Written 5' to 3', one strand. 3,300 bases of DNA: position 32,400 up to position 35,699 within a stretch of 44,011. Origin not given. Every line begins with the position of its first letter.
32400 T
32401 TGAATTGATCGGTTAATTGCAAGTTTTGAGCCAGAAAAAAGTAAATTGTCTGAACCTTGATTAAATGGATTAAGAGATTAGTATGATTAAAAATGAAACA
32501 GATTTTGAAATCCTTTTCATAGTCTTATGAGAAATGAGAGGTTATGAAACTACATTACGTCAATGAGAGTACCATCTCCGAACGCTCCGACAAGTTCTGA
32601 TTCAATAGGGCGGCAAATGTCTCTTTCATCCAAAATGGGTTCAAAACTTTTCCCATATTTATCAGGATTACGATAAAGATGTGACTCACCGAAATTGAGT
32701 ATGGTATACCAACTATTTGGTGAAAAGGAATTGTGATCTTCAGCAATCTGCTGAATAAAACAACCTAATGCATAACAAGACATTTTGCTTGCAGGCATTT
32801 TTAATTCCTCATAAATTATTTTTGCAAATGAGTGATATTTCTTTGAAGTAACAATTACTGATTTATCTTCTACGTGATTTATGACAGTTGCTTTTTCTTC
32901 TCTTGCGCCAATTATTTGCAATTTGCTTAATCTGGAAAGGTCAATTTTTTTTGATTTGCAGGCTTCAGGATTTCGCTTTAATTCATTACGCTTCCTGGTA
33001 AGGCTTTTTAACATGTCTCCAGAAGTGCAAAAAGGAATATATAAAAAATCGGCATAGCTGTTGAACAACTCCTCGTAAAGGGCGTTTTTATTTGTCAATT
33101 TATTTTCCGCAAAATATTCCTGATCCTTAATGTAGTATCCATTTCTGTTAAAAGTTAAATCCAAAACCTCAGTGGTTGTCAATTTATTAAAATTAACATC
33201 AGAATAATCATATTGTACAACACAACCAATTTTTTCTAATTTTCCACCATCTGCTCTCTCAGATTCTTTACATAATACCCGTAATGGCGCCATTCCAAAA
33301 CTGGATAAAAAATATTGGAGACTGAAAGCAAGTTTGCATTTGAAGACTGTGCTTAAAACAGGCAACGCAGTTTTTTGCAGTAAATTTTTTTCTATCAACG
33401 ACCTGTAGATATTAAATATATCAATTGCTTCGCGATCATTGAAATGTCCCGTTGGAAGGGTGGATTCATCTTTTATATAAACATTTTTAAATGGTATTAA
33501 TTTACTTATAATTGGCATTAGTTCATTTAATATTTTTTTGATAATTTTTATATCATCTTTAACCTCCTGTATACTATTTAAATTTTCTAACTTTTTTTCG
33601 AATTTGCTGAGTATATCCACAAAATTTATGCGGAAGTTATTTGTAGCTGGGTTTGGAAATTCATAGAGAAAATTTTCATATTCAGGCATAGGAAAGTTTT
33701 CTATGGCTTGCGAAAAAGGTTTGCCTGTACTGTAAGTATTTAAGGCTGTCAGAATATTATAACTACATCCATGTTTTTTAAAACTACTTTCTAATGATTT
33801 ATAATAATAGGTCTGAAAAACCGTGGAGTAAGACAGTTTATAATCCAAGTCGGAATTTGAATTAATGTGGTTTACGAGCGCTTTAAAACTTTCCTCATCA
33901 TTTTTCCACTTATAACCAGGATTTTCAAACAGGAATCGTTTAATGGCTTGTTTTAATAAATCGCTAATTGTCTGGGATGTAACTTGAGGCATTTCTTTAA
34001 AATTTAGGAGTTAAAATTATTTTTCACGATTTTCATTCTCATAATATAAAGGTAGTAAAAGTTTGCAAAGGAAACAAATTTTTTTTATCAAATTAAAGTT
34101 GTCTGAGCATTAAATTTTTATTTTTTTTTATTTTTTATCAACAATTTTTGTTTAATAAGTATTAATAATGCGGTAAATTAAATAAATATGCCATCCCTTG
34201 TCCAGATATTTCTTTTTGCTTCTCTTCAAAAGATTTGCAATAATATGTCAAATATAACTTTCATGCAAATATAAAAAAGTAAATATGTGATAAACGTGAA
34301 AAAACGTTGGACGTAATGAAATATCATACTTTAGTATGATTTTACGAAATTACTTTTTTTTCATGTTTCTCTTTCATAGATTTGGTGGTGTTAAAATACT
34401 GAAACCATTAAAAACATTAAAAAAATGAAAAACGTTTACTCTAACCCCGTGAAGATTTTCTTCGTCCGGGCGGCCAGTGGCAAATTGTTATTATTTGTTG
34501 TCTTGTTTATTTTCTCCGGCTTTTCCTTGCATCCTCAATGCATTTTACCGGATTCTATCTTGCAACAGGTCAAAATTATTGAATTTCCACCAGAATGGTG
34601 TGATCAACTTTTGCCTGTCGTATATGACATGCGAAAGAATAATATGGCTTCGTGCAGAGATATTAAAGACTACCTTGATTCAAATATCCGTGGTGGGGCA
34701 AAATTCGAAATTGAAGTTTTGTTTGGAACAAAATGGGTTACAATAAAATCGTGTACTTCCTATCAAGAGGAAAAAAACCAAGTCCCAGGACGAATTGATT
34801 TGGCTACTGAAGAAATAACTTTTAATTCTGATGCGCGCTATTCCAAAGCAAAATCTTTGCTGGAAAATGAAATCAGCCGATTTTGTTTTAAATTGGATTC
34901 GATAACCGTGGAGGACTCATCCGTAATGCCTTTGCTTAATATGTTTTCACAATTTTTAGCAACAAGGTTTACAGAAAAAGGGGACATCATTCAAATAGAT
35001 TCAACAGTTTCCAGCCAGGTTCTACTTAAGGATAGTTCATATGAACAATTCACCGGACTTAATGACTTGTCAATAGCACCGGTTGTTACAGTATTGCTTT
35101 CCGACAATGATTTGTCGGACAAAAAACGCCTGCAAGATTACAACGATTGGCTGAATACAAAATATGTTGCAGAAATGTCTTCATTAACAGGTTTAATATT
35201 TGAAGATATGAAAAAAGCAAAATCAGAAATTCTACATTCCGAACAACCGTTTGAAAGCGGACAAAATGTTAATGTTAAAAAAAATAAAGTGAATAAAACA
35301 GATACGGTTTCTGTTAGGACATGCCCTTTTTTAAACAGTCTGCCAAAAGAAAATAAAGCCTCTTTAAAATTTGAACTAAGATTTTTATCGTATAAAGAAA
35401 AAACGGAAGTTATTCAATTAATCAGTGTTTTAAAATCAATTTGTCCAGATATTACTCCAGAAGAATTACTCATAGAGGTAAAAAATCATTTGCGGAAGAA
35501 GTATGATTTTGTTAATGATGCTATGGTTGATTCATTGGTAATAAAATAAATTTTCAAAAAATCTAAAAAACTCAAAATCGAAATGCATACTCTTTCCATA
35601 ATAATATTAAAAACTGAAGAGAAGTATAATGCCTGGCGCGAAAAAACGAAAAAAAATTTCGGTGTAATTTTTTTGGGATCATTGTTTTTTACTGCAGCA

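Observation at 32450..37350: AT-rich accessory core with no mobility genes, inserted between ruvA and conserved genes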

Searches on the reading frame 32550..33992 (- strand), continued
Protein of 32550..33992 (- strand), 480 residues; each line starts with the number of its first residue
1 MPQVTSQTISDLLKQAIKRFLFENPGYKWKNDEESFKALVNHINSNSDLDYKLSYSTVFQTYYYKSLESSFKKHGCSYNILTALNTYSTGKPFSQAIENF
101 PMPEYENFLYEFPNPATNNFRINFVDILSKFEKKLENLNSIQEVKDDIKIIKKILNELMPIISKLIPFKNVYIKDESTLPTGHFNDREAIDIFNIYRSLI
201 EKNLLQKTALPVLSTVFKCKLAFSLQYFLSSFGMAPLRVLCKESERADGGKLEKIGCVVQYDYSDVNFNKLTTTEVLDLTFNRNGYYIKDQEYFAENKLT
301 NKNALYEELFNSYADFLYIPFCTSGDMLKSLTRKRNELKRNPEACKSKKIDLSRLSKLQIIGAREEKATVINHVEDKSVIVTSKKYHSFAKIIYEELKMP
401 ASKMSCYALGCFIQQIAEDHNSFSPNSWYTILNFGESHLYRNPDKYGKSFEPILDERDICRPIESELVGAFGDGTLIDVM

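Call 98: find_encoding_contigs(protein=P0016, flank=7000, max_places=2)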
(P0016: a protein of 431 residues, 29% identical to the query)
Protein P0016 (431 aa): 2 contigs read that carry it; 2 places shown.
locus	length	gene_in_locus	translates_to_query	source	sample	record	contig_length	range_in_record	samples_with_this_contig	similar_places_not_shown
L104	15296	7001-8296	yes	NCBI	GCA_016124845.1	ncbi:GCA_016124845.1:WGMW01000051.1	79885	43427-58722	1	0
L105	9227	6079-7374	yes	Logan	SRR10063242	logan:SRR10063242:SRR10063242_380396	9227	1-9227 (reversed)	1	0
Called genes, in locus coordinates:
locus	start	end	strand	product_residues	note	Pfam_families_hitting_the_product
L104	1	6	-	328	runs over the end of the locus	PF18962:Por_Secre_tail (weak)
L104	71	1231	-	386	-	PF18962:Por_Secre_tail (weak)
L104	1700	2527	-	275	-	PF03432:Relaxase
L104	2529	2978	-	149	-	-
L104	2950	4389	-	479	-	PF02534:T4SS-DNA_transf, PF10412:TrwB_AAD_bind, PF12696:TraG-D_C (weak)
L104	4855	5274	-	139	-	-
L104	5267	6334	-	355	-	-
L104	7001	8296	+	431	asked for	PF00291:PALP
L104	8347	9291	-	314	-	-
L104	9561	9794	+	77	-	PF24250:HVO_2718 (weak), PF13560:HTH_31, PF12844:HTH_19 (weak), PF01381:HTH_3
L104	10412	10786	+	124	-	PF19569:START_2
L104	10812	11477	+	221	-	PF01569:PAP2, PF14378:PAP2_3 (weak)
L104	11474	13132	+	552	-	PF13231:PMT_2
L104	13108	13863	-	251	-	PF00535:Glycos_transf_2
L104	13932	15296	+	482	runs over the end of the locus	PF03739:LptF_LptG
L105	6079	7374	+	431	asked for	PF00291:PALP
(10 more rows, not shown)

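Call 100: search_protein_families(library=pfam, proteins=[L090:2931-3572:-, L086:6968-8464:+, L086:8525-8983:-, L089:88-558:-, L094:6130-6585:-, L094:4992-6008:-, L104:5267-6334:-, L104:8347-9291:-, L086:6035-6844:+], max_evalue=0.1)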
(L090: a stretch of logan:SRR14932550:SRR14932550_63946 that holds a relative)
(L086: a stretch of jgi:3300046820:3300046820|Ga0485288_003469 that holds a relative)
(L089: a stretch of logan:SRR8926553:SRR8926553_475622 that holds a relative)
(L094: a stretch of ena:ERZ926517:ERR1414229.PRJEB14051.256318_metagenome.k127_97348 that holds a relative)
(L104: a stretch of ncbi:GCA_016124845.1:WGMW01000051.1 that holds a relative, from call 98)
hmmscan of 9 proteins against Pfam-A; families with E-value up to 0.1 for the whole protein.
L090:2931-3572:- (213 aa): 3 families
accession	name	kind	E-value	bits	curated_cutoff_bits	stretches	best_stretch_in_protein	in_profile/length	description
PF18731.6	HEPN_Swt1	-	0.014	16.1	27.5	1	106-159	55-109/115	Swt1-like HEPN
PF22879.1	AIPR_N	-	0.014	15.9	28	1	78-195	24-139/151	Abortive infection phage resistance protein N-terminal domain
PF11554.13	DUF3232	-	0.079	13.4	27.4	0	106-168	54-119/152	Protein of unknown function (DUF3232)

L086:6968-8464:+ (498 aa): 3 families
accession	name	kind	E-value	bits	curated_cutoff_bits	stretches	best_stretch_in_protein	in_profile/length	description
PF10025.14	DUF2267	-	0.0039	17.8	29.8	0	5-117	29-116/122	Uncharacterized conserved protein (DUF2267)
PF25063.1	ARM_TT21_C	-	0.028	14.7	35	0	80-136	42-98/209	Tetratricopeptide repeat protein 21 C-terminal ARM domain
PF07719.23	TPR_2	-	0.056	14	27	0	265-289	2-26/34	Tetratricopeptide repeat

L086:8525-8983:- (152 aa): 0 families

L089:88-558:- (156 aa): 0 families

L094:6130-6585:- (151 aa): 0 families

L094:4992-6008:- (338 aa): 2 families
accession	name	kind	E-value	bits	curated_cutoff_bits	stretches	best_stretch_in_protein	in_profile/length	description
PF20563.3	DUF6773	-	0.00025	21.3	27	1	158-256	53-157/163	Family of unknown function (DUF6773)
PF05805.17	L6_membrane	-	0.08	12.9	30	0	146-239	9-101/191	L6 membrane protein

L104:5267-6334:- (355 aa): 0 families

L104:8347-9291:- (314 aa): 0 families

L086:6035-6844:+ (269 aa): 0 families

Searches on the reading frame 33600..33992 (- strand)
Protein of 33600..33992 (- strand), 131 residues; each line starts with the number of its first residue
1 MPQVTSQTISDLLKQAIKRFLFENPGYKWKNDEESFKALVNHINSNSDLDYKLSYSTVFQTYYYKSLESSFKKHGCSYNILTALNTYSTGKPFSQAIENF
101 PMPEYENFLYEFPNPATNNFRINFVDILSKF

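Call 78: search_solved_structures(query=A3, max_evalue=10, show_alignments=3)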
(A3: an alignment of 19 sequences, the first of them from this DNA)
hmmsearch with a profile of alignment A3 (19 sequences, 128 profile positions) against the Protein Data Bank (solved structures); distinct sequences matched with E-value up to 10: 7.
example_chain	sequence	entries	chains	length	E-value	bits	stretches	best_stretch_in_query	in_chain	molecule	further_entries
9gsx_L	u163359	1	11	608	0.15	15.4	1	19-82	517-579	Flagellar hook-associated protein 1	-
5xbj_A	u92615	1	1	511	0.17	15.2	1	17-74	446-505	Flagellar hook-associated protein FlgK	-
9s82_A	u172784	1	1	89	0.25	14.7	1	12-50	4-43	JUBO2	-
7bhy_A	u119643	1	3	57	0.5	13.7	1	44-94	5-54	Deoxyribonucleoside regulator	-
7mex_A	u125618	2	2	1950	0.59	13.4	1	31-80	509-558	E3 ubiquitin-protein ligase UBR1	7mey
4wpx_B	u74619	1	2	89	1.3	12.3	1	4-50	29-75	Putative SAC3 family protein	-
8fjg_A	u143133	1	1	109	1.7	11.9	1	4-50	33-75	H12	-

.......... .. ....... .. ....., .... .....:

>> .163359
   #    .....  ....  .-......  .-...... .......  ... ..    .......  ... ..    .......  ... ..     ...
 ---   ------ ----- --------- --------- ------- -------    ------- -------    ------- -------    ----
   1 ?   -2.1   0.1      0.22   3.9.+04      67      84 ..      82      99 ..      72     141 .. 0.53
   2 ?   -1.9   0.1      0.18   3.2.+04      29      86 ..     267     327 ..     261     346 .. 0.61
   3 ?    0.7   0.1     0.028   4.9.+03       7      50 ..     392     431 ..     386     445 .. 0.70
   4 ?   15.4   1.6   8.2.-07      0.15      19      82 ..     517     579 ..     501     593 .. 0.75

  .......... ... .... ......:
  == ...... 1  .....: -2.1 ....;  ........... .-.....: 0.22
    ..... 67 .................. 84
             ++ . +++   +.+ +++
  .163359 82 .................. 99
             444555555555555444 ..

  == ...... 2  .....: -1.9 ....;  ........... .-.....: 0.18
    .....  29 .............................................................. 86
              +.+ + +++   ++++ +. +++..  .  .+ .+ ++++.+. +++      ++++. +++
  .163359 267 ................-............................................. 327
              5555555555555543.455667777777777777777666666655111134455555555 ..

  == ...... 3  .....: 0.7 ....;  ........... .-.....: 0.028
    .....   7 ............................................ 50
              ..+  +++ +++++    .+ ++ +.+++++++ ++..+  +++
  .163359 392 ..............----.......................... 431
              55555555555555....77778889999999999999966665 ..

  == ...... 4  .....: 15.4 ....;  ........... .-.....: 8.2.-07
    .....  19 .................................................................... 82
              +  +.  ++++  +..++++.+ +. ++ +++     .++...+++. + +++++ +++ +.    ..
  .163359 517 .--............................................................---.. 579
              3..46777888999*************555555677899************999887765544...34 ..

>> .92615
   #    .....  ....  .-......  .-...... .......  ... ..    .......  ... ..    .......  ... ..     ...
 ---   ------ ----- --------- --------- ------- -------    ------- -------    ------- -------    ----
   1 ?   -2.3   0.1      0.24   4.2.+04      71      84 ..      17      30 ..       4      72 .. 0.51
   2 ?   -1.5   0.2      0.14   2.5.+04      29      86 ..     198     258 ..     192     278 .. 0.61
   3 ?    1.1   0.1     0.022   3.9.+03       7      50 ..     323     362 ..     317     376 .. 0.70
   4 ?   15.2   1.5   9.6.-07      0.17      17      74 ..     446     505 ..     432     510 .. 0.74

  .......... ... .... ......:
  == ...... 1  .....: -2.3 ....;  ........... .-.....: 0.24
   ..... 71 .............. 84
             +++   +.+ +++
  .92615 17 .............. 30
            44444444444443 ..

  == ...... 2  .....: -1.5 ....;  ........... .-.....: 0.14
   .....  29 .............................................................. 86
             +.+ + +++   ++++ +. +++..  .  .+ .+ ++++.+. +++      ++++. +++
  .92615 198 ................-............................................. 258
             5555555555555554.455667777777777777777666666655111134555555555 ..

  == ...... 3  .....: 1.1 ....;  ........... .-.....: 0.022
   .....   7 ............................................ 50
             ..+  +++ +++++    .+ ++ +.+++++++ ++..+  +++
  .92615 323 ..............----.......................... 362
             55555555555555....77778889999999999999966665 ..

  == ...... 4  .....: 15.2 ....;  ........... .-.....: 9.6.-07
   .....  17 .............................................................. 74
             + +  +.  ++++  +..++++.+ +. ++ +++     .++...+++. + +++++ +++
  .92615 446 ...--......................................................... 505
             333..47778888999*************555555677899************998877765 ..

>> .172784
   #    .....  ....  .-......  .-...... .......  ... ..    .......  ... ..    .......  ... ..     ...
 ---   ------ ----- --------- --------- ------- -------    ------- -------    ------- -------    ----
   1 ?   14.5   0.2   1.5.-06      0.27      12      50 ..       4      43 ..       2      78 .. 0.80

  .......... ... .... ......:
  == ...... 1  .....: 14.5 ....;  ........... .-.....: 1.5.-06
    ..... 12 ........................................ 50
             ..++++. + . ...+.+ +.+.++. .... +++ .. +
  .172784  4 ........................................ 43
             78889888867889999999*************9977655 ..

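Call 101: search_protein_families(library=pfam, alignment_id=A3, max_evalue=0.5)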
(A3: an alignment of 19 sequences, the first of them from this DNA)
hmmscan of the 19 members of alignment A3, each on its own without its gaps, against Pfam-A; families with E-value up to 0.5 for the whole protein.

A. member 1, seq(131 aa): 1 family
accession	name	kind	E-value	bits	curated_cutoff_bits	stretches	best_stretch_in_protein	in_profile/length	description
PF14684.11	Tricorn_C1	-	0.027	14.8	24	1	20-54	20-55/59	Tricorn protease C1 domain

B. families by the number of members that match (of 19 scanned): 14 families
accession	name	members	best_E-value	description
PF14390.12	DUF4420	2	0.0052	Putative PD-(D/E)XK family member, (DUF4420)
PF08331.15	QueG_DUF1730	1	0.0041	Epoxyqueuosine reductase QueG, DUF1730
PF21168.2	FkbO_Hyg5-like_N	1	0.0042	Chorismatase FkbO/Hyg5-like, N-terminal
PF09537.16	DUF2383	1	0.0072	Domain of unknown function (DUF2383)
PF18263.7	MCM6_C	1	0.023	MCM6 C-terminal winged-helix domain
PF14684.11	Tricorn_C1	1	0.027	Tricorn protease C1 domain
PF16144.10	DUF4852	1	0.054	Domain of unknown function (DUF4852)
PF11291.13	DUF3091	1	0.092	Protein of unknown function (DUF3091)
PF18677.6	ArnB_C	1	0.12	Archaellum regulatory network B, C-terminal domain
PF03922.20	OmpW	1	0.14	OmpW family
PF19131.5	DUF5814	1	0.14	Family of unknown function (DUF5814)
PF22920.2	UvrC_RNaseH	1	0.15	UvrC Ribonuclease H-like domain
PF07818.18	HCNGP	1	0.16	HCNGP-like protein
PF08660.17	Alg14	1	0.16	Oligosaccharide biosynthesis protein Alg14 like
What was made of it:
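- Closest known: MocR/GabR-type regulators. Different: None of these features is found here (calls 78, 101).
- No DNA-binding or other known domain was found in the P1 N-terminus (calls 78, 101). No HTH or other DNA-binding domain is detected in the N-terminal profile against Pfam or the PDB (calls 78, 101).
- Tried and rejected: The N-terminal domain profile of the P1 family gave nothing significant against the PDB or Pfam (calls 78, 101).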

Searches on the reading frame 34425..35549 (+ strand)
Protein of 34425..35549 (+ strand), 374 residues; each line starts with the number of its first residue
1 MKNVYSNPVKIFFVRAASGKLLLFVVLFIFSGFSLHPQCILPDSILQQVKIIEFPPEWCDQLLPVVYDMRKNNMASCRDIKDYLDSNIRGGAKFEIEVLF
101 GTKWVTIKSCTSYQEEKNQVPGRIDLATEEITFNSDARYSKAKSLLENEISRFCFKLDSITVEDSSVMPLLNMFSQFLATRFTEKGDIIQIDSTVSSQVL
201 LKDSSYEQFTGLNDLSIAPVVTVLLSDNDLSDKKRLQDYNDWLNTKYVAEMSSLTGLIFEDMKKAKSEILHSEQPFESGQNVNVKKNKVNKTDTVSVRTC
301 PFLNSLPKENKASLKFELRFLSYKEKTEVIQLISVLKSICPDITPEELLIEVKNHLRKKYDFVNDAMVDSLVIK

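Call 3: search_protein_families(library=pfam, proteins=[window:34425-35549:+], max_evalue=1)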
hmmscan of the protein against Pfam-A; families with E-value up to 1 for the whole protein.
window:34425-35549:+ (374 aa): 0 families

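Call 6: search_protein_families(library=padloc, proteins=[window:34425-35549:+], max_evalue=1)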
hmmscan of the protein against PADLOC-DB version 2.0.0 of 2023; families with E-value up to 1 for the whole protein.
window:34425-35549:+ (374 aa): 0 families

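Call 7: search_protein_families(library=ncbifam, proteins=[window:34425-35549:+], max_evalue=1)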
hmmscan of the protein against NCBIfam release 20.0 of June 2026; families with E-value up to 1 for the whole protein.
window:34425-35549:+ (374 aa): 0 families

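Call 8: search_protein_families(library=phrogs, proteins=[window:34425-35549:+], max_evalue=1)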
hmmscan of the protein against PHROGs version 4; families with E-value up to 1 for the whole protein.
window:34425-35549:+ (374 aa): 1 family
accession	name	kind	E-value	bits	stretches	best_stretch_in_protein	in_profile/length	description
phrog_2673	-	unknown function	0.029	15.7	1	129-178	4-53/84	-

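Call 19: search_solved_structures(query=window:34425-35549:+, max_evalue=10, show_alignments=2)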
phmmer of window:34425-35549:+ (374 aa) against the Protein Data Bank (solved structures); distinct sequences matched with E-value up to 10: 1.
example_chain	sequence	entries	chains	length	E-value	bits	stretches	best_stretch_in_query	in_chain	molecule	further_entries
1qzm_A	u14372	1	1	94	1.1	11.9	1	136-203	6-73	ATP-dependent protease La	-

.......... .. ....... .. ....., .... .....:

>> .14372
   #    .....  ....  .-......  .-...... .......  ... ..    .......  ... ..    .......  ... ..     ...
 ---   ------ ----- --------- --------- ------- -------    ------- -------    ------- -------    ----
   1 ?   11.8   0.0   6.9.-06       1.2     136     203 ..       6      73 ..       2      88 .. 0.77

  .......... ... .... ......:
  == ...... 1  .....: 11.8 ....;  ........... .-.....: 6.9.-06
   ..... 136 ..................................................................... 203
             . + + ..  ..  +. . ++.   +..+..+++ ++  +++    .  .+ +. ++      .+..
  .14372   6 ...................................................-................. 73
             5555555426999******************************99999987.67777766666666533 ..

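Call 93: search_dna_similar(query=window:34425-35549:+, collection=phages, mode=protein, max_evalue=0.001, max_rows=10)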
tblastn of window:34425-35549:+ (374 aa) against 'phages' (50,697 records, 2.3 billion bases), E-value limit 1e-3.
No match.
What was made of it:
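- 34425..35549 (+): P2, 374 aa, with an N-terminal hydrophobic signal or anchor segment (residues about 9-42). No detectable homologue in the libraries and collections tried. No hit in Pfam, NCBIfam, PADLOC, PHROGs, PDB or phages (calls 3, 6, 7, 8, 19, 93).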
